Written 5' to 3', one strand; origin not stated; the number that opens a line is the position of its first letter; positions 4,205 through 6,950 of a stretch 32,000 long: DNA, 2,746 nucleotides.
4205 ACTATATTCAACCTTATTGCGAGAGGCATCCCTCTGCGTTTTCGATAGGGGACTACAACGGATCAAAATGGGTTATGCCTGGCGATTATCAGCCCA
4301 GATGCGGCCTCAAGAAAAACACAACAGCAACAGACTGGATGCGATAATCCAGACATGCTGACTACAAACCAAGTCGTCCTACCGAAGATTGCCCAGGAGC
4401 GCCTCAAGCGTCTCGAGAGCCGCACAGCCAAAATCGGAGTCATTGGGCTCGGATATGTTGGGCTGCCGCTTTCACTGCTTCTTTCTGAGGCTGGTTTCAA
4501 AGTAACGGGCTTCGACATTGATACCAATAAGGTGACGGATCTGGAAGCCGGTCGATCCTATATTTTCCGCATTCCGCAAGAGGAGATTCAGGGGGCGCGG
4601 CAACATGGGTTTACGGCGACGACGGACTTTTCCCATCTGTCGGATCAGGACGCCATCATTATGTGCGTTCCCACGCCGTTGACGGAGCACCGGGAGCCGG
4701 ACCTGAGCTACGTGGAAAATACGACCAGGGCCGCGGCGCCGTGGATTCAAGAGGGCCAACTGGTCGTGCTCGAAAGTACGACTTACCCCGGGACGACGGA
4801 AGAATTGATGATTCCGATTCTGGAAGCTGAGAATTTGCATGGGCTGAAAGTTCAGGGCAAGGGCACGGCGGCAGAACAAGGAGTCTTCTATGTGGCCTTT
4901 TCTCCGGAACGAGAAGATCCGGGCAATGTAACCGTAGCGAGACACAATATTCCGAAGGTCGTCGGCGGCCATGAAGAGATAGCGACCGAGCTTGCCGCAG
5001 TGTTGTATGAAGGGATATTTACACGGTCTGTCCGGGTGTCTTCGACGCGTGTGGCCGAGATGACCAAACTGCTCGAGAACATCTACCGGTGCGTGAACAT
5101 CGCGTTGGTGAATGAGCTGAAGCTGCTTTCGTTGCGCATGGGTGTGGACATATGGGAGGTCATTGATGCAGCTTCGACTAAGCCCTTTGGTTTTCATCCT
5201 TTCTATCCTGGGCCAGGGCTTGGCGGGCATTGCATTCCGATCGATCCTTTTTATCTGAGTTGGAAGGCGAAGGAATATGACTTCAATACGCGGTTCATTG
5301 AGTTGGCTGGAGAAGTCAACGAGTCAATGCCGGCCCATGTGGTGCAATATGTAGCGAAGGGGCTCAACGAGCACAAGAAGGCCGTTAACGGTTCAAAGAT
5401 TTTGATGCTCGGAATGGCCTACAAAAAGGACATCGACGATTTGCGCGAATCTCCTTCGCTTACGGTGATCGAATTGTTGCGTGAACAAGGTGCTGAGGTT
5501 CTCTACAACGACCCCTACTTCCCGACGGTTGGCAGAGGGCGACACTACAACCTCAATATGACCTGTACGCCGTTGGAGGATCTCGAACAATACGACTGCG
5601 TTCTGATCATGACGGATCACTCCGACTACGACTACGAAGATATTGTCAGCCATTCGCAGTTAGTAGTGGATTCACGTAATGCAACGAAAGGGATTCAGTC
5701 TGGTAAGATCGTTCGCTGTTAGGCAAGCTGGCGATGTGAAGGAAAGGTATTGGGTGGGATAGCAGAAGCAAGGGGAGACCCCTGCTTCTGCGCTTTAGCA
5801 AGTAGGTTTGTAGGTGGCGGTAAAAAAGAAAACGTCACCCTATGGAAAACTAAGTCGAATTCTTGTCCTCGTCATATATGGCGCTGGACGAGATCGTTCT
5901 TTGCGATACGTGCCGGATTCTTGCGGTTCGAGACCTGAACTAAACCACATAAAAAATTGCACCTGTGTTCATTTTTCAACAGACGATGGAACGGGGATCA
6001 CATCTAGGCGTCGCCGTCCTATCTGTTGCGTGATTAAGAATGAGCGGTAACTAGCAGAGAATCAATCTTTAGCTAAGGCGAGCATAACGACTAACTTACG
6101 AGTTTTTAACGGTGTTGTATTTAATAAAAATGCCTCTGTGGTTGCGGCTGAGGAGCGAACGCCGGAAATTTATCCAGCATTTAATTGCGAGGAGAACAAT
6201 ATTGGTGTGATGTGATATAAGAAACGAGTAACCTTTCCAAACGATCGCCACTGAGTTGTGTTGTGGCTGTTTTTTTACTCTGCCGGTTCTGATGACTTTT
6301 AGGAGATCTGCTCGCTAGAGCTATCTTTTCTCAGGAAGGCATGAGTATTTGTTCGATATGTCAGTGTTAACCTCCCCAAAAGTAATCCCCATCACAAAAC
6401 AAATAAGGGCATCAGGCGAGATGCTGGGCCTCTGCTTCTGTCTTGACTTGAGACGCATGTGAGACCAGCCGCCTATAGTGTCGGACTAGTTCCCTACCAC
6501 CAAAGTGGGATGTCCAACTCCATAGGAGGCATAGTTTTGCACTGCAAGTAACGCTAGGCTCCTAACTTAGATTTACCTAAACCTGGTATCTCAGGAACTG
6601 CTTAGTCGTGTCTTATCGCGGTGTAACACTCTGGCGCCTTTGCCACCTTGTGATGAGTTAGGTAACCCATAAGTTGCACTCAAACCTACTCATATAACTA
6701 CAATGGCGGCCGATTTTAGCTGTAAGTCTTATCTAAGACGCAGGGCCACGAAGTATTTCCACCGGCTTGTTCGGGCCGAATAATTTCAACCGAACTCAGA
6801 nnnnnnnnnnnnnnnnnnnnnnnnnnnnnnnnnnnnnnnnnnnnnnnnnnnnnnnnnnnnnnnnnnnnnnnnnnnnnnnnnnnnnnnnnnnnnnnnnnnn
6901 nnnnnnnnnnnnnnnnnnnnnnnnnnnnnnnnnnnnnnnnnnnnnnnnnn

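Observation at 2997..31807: Unusually elaborate Wzx/Wzy-type polysaccharide locus, compositionally distinct from its flanks and missing its priming and export genes in this window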

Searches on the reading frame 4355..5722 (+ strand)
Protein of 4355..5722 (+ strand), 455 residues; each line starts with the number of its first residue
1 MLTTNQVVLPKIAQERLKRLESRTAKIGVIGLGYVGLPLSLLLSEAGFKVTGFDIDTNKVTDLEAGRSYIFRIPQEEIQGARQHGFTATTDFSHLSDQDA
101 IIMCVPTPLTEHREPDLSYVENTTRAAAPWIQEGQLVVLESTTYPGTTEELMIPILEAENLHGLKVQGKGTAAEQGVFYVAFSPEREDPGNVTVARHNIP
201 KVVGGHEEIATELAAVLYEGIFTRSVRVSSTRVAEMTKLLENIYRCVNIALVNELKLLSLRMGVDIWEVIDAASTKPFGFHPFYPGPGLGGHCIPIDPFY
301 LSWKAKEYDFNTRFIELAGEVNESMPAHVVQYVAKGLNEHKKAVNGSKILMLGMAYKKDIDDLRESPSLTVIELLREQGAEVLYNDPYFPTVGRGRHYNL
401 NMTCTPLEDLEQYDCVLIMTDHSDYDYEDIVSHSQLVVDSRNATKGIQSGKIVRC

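Call 3: search_protein_families(library=pfam, proteins=[window:4355-5722:+], max_evalue=0.01)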
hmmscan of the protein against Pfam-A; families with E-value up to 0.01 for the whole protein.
window:4355-5722:+ (455 aa): 6 families
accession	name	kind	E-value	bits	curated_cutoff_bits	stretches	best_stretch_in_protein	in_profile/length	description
PF03721.20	UDPG_MGDP_dh_N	-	1.2e-42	146.1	27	1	26-212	2-181/187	UDP-glucose/GDP-mannose dehydrogenase family, NAD binding domain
PF00984.24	UDPG_MGDP_dh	-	2e-31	108.4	25.4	1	233-323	2-93/94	UDP-glucose/GDP-mannose dehydrogenase family, central domain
PF03720.21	UDPG_MGDP_dh_C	-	3.8e-24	85.5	30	1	350-445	1-102/103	UDP-glucose/GDP-mannose dehydrogenase family, UDP binding domain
PF03446.21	NAD_binding_2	-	2.2e-09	37.9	21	1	26-162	1-113/161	NAD binding domain of 6-phosphogluconate dehydrogenase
PF02826.25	2-Hacid_dh_C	-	0.0043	16.9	25.1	0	14-61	26-73/178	D-isomer specific 2-hydroxyacid dehydrogenase, NAD binding domain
PF02737.24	3HCDH_N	-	0.0049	17.2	22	0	26-104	1-85/180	3-hydroxyacyl-CoA dehydrogenase, NAD binding domain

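Call 6: search_protein_families(library=ncbifam, proteins=[window:4355-5722:+], max_evalue=0.001)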
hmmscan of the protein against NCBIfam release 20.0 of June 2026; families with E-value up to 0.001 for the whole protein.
window:4355-5722:+ (455 aa): 10 families
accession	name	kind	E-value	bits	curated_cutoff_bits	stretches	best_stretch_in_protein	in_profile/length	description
TIGR03026.1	NDP-sugDHase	subfamily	1.6e-121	406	189.8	1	26-442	2-413/413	nucleotide sugar dehydrogenase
NF040825.1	UDPMaNacDH_Arch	equivalog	6.4e-81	272.4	750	1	26-443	2-400/418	UDP-N-acetyl-D-mannosamine dehydrogenase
NF008286.0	PRK11064.1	equivalog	7.7e-75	252.1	459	1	25-441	4-416/420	UDP-N-acetyl-D-mannosamine dehydrogenase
NF011729.0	PRK15182.1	equivalog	6e-59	199.9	592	1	25-425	7-391/425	Vi polysaccharide biosynthesis UDP-N-acetylglucosamine C-6 dehydrogenase TviB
NF041297.1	UDPGDh_AglM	equivalog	2.9e-54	184.6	670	1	26-444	2-417/429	UDP-glucose 6-dehydrogenase AglM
NF047673.2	TeichurnBiosyTuaD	equivalog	1.7e-40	139.5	700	1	26-442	3-412/439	UDP-glucose 6-dehydrogenase TuaD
NF011631.0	PRK15057.1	equivalog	2.8e-12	46.4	757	1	182-387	138-337/388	UDP-glucose 6-dehydrogenase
NF008592.0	PRK11559.1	equivalog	3.5e-07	29.8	397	0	24-65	2-43/296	2-hydroxy-3-oxopropionate reductase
TIGR01505.1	tartro_sem_red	equivalog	2.1e-06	27.2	340.75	1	26-65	1-40/291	2-hydroxy-3-oxopropionate reductase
NF043037.1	ThreonDh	equivalog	0.00035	20.1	350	0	25-66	3-44/297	L-threonate dehydrogenase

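Call 13: find_encoding_contigs(protein=window:4355-5722:+, flank=10000, max_places=4)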
Protein window:4355-5722:+ (455 aa): 1 contig read that carries it; 1 place shown.
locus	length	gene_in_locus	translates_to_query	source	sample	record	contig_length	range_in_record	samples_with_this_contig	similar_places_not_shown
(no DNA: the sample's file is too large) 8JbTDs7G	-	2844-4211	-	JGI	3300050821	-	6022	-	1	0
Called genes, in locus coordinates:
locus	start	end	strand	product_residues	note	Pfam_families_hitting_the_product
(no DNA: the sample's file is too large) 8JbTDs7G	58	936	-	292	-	PF13428:TPR_14 (faint), PF14559:TPR_19 (faint)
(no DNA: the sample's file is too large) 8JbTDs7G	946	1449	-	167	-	-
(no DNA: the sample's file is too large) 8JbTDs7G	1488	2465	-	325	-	PF01073:3Beta_HSD, PF01370:Epimerase, PF02719:Polysacc_synt_2, PF04321:RmlD_sub_bind (weak), PF07993:NAD_binding_4 (faint), PF13460:NAD_binding_10 (weak), PF16363:GDP_Man_Dehyd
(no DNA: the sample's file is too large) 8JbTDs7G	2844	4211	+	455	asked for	PF03446:NAD_binding_2, PF03721:UDPG_MGDP_dh_N, PF00984:UDPG_MGDP_dh, PF03720:UDPG_MGDP_dh_C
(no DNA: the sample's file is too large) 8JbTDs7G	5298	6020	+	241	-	?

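Call 56: search_solved_structures(query=window:4355-5722:+, max_evalue=1e-30)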
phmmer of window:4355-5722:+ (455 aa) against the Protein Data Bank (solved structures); distinct sequences matched with E-value up to 1e-30: 5.
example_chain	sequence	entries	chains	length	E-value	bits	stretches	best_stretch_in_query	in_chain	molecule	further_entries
4r16_A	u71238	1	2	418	5.1e-65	223.2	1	26-450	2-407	418aa long hypothetical UDP-N-acetyl-D-mannosaminuronic acid dehydrogenase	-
3ojl_A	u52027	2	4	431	1.3e-54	189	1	25-426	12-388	Cap5O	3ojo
3g79_A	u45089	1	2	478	4.4e-52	180.6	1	15-426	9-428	NDP-N-acetyl-D-galactosaminuronic acid dehydrogenase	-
4xr9_A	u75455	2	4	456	2.7e-44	155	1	25-390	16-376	CalS8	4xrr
3vtf_A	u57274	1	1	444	8.5e-40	140.1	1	22-446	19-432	UDP-glucose 6-dehydrogenase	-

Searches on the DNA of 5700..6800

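Call 78: search_rna_families(source=window, start=5700, end=6800, threshold=evalue, max_evalue=1)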
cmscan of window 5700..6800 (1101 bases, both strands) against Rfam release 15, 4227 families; matches with E-value up to 1: 1.
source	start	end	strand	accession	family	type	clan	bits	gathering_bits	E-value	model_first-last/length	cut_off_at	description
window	5742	5797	+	RF00107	FinP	Gene;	CL00016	20.8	45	0.28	1-76/76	no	FinP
